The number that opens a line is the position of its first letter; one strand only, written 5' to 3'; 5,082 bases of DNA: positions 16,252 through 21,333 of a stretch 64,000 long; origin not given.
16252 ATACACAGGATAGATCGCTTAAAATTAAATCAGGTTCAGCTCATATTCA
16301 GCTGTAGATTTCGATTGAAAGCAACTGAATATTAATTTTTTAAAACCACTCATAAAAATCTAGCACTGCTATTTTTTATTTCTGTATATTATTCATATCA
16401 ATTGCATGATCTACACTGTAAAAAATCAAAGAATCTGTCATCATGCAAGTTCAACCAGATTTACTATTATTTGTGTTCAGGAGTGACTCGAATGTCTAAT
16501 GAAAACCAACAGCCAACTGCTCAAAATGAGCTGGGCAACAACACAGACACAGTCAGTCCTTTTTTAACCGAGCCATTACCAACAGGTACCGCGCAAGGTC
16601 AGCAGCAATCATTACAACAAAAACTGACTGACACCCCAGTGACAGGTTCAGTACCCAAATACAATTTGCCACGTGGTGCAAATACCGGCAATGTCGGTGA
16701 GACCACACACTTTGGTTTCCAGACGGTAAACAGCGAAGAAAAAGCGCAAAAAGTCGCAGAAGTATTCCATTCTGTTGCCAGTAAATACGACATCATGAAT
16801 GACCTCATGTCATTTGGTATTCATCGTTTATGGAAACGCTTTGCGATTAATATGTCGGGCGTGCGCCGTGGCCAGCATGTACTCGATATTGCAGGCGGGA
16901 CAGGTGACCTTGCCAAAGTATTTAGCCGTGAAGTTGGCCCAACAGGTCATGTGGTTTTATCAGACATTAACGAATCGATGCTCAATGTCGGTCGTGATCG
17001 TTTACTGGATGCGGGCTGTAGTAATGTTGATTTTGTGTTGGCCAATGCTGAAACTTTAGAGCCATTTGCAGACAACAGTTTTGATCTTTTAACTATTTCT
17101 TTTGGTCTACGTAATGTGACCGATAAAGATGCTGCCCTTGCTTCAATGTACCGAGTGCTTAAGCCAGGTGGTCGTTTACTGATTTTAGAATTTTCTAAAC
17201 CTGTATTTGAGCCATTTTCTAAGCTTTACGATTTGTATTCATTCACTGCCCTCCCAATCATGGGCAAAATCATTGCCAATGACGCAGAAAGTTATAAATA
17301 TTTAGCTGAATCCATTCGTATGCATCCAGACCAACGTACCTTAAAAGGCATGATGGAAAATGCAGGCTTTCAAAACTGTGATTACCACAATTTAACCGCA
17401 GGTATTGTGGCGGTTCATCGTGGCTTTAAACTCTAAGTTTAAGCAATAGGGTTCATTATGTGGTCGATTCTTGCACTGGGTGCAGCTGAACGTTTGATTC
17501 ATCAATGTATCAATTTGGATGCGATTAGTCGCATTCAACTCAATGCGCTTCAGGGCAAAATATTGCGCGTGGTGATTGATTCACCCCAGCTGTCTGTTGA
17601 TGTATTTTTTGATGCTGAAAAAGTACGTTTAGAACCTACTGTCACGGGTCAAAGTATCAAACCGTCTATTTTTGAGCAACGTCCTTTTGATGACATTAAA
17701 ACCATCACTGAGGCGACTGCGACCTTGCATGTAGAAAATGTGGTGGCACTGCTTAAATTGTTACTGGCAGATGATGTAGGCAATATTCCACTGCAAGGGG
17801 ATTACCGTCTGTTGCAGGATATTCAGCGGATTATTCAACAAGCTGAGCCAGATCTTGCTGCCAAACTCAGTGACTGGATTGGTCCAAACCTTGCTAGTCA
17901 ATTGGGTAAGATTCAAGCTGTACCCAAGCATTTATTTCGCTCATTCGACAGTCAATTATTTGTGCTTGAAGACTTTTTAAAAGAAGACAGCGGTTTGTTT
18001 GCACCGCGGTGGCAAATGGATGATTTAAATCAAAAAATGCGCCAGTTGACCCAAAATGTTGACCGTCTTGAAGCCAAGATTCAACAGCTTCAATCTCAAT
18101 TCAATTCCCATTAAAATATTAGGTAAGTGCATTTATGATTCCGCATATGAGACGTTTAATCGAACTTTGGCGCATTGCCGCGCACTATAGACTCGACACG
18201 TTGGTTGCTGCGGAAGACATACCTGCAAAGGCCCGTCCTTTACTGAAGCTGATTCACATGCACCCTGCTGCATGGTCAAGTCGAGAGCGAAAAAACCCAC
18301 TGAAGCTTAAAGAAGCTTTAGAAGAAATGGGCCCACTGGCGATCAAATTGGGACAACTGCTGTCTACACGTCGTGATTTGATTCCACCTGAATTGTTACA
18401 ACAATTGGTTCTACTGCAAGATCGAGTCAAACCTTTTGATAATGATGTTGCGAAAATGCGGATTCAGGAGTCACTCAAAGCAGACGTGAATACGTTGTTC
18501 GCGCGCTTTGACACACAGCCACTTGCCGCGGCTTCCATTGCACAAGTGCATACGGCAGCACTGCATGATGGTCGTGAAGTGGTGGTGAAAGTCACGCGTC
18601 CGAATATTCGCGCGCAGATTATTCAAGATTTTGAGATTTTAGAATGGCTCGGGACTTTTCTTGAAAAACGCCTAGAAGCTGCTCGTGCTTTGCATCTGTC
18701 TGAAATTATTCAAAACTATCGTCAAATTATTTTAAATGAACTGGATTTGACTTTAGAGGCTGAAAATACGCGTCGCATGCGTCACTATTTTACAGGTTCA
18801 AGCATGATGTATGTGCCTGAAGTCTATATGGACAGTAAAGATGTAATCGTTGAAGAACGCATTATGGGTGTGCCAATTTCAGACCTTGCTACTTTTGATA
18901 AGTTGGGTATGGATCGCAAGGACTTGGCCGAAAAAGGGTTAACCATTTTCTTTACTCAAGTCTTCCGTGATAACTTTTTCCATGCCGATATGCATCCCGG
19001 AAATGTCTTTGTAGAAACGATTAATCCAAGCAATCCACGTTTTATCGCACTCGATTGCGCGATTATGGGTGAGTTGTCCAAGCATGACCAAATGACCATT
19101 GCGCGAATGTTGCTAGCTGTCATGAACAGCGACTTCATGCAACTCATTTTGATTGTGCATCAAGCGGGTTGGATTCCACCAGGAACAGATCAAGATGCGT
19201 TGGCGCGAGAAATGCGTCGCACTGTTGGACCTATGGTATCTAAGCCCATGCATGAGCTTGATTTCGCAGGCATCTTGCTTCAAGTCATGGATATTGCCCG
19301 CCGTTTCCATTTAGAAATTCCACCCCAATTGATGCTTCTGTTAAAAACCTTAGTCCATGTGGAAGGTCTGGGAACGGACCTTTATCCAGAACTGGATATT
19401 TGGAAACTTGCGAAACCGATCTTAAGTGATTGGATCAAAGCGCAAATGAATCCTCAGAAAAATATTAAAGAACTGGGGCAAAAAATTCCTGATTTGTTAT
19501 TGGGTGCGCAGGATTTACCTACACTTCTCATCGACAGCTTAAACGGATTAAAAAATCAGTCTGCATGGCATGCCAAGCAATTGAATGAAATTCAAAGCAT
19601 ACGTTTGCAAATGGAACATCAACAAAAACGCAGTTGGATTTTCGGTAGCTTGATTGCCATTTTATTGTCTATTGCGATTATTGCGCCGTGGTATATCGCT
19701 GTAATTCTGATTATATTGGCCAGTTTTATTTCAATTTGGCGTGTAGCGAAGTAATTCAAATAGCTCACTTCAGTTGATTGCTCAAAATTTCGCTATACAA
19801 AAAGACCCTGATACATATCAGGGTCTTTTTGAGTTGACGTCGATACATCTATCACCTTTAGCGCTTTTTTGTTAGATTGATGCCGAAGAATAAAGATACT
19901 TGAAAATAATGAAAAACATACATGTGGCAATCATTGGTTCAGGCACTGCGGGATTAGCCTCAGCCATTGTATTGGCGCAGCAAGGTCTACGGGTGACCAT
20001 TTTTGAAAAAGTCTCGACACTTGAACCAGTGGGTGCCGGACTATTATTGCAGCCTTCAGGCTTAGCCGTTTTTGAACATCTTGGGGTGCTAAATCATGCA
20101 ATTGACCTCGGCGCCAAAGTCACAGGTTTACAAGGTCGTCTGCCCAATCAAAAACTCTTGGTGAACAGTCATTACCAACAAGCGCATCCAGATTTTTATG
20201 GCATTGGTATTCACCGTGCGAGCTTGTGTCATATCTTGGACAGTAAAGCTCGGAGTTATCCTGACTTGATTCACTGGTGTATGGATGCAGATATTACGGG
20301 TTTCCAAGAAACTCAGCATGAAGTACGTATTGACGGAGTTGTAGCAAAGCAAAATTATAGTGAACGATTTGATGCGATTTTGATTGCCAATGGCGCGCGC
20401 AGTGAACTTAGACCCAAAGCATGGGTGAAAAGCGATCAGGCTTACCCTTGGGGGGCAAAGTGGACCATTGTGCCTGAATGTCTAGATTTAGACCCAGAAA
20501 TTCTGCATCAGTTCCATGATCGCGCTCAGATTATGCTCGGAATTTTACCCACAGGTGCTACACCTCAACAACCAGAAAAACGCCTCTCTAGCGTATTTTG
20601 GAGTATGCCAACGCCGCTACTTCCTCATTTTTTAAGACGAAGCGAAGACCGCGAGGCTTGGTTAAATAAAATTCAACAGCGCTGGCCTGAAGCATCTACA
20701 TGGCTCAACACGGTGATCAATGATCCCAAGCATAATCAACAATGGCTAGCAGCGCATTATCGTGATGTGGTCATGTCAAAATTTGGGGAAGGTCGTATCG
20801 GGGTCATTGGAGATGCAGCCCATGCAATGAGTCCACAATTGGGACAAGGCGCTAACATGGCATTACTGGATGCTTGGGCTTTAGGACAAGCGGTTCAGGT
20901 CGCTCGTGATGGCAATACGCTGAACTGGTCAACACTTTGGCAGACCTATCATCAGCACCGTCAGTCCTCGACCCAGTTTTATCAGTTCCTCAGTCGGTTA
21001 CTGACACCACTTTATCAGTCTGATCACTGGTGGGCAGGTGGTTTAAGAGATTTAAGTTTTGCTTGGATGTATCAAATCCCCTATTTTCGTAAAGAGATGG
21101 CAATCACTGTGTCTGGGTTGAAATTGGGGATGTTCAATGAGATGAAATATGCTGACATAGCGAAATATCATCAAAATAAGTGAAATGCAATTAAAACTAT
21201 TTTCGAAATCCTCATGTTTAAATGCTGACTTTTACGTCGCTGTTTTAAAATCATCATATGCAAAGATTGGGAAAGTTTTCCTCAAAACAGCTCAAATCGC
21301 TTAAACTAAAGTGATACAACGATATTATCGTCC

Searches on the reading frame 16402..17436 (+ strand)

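Call 9: search_protein_families(library=ncbifam, proteins=[window:16402-17436:+], max_evalue=0.00001)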
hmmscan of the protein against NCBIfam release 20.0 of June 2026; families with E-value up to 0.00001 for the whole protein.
window:16402-17436:+ (344 aa): 27 families (the best 25 are shown)
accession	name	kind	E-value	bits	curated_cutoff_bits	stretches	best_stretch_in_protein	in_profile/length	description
NF001240.0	PRK00216.1-1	equivalog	4.3e-133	442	378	1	99-343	6-250/251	bifunctional demethylmenaquinone methyltransferase/2-methoxy-6-polyprenyl-1,4-benzoquinol methylase UbiE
NF001242.0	PRK00216.1-3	equivalog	4.7e-101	337.5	351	1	97-344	9-258/258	bifunctional demethylmenaquinone methyltransferase/2-methoxy-6-polyprenyl-1,4-benzoquinol methylase UbiE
TIGR01934.1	MenG_MenH_UbiE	subfamily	1.5e-82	276.2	158.35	1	118-343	1-223/223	ubiquinone/menaquinone biosynthesis methyltransferase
NF052510.1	methyltran_MpqE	exception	3.3e-79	265.6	335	1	112-343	2-234/234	methyl-plastoquinone biosynthesis methyltransferase MpqE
NF001244.0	PRK00216.1-5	equivalog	8.3e-71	238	216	1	111-341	3-233/236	bifunctional demethylmenaquinone methyltransferase/2-methoxy-6-polyprenyl-1,4-benzoquinol methylase UbiE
NF001241.0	PRK00216.1-2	equivalog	1.8e-67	227.3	327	1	112-343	7-229/231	demethylmenaquinone methyltransferase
NF001243.0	PRK00216.1-4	equivalog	2.1e-61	207.3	235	1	112-343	3-233/237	demethylmenaquinone methyltransferase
TIGR02752.1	MenG_heptapren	equivalog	2.7e-60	203.8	419.85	1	113-343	2-231/231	demethylmenaquinone methyltransferase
NF047649.1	MTase_UXPK_star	exception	4.4e-21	75.1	460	1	152-262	73-182/283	methyltransferase/UXPK-star double selenoprotein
NF041537.1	ArsM_AhpD_UU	exception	9.3e-19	67.4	510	1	152-262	72-181/345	arsenite methyltransferase/AhpD domain selenoprotein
NF008823.0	PRK11873.1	subfamily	1.6e-18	67.2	263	1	151-261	72-181/272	arsenite methyltransferase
NF043040.1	corrin_prot_MT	hypoth_equivalog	2.8e-18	66.1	180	1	123-267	9-153/216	corrinoid protein-associated methyltransferase CpaM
NF041536.1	ArsM_DUF2284_UU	exception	8e-17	60.7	575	1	151-262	71-181/459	arsenite methyltransferase/DUF2284 domain selenoprotein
NF004452.0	PRK05785.1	equivalog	1.1e-16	61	207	1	112-318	5-200/228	hypothetical protein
TIGR02072.1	BioC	equivalog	5.6e-14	52.5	184.95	1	122-303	2-179/244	malonyl-ACP O-methyltransferase BioC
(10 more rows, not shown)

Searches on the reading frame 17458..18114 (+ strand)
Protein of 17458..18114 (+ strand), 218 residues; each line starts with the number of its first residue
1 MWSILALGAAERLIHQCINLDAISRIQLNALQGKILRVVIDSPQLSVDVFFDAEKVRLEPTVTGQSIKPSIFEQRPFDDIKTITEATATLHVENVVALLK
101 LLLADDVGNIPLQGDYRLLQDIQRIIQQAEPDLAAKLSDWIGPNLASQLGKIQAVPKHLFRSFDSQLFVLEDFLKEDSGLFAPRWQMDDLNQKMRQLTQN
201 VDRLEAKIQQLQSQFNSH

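Call 9: search_protein_families(library=ncbifam, proteins=[window:17458-18114:+], max_evalue=0.00001)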
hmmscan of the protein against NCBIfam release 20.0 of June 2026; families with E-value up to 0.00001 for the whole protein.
window:17458-18114:+ (218 aa): 1 family
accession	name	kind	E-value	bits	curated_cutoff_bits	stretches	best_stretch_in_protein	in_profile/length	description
NF047938.1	UbqsynUb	equivalog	4.4e-07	29.8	275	1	29-213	30-200/201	ubiquinone biosynthesis protein UbiJ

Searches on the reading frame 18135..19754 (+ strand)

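Call 9: search_protein_families(library=ncbifam, proteins=[window:18135-19754:+], max_evalue=0.00001)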
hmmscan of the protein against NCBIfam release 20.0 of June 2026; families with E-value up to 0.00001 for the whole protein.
window:18135-19754:+ (539 aa): 3 families
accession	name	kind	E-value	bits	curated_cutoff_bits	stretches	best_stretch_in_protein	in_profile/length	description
NF003404.0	PRK04750.1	equivalog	8.7e-157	522.9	667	1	4-516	3-513/529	ubiquinone biosynthesis regulatory protein kinase UbiB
TIGR01982.1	UbiB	equivalog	2.1e-139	464.9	487.55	1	6-443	2-435/436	2-polyprenylphenol 6-hydroxylase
NF050082.1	ATPase_MABP1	exception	2.8e-26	92.3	800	1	60-426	55-426/435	macrolide-binding ATPase MABP-1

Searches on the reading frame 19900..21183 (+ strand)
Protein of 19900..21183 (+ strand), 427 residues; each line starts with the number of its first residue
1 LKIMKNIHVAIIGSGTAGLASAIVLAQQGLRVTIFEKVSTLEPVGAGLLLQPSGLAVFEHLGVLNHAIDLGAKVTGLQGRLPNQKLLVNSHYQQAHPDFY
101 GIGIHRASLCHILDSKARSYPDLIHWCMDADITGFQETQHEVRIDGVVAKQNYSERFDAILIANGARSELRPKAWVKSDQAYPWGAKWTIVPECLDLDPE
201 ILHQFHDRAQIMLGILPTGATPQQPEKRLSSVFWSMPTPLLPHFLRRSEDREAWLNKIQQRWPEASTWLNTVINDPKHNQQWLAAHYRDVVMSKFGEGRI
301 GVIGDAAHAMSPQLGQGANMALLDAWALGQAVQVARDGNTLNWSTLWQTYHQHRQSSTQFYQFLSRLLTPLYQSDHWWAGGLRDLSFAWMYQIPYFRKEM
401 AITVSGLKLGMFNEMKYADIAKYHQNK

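Call 9: search_protein_families(library=ncbifam, proteins=[window:19900-21183:+], max_evalue=0.00001)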
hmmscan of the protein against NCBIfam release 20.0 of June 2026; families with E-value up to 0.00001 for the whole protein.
window:19900-21183:+ (427 aa): 62 families (the best 25 are shown)
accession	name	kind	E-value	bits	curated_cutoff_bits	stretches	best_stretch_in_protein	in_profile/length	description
NF005313.0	PRK06847.1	subfamily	1.4e-32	113.1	372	1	8-336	6-320/375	hypothetical protein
NF006021.0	PRK08163.1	equivalog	3.8e-29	101.9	459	2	5-173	4-172/398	3-hydroxybenzoate 6-monooxygenase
NF033623.1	urate_HpxO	equivalog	5.1e-28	98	500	1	9-356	2-330/381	FAD-dependent urate hydroxylase HpxO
NF005243.0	PRK06753.1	equivalog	1.2e-26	93.5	365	2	8-183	2-167/374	hypothetical protein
NF005062.0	PRK06475.1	equivalog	8.8e-26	90.6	524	1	6-176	3-176/401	FAD-binding protein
TIGR01988.1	Ubi-OHases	subfamily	1.3e-25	90.1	224.65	1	8-403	1-384/387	ubiquinone biosynthesis hydroxylase, UbiH/UbiF/VisC/COQ6 family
NF005720.0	PRK07538.1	subfamily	7.4e-25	87.7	400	2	7-178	3-177/418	hypothetical protein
NF005612.0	PRK07364.1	equivalog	3.1e-24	85.2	487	1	5-408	17-405/415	FAD-dependent hydroxylase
NF004832.0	PRK06184.1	subfamily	4.9e-21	75.1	476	1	3-355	3-338/506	hypothetical protein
NF004834.1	PRK06185.1-3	subfamily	1.1e-18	67.3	500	1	5-180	6-182/420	FAD-dependent oxidoreductase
NF005566.0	PRK07236.1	subfamily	1.7e-18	66.7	333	2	2-208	2-194/386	hypothetical protein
TIGR01984.1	UbiH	equivalog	3.7e-18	65.5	392.2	1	9-401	2-377/382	2-octaprenyl-6-methoxyphenyl hydroxylase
NF004523.0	PRK05868.1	equivalog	3.9e-18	65.4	536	1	9-354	4-338/372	FAD-binding protein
NF006002.0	PRK08132.1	subfamily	1.8e-16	59.7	416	1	5-173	24-192/552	FAD-dependent oxidoreductase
NF005691.0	PRK07494.1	equivalog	3.8e-16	58.6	459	2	291-398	274-379/404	UbiH/UbiF family hydroxylase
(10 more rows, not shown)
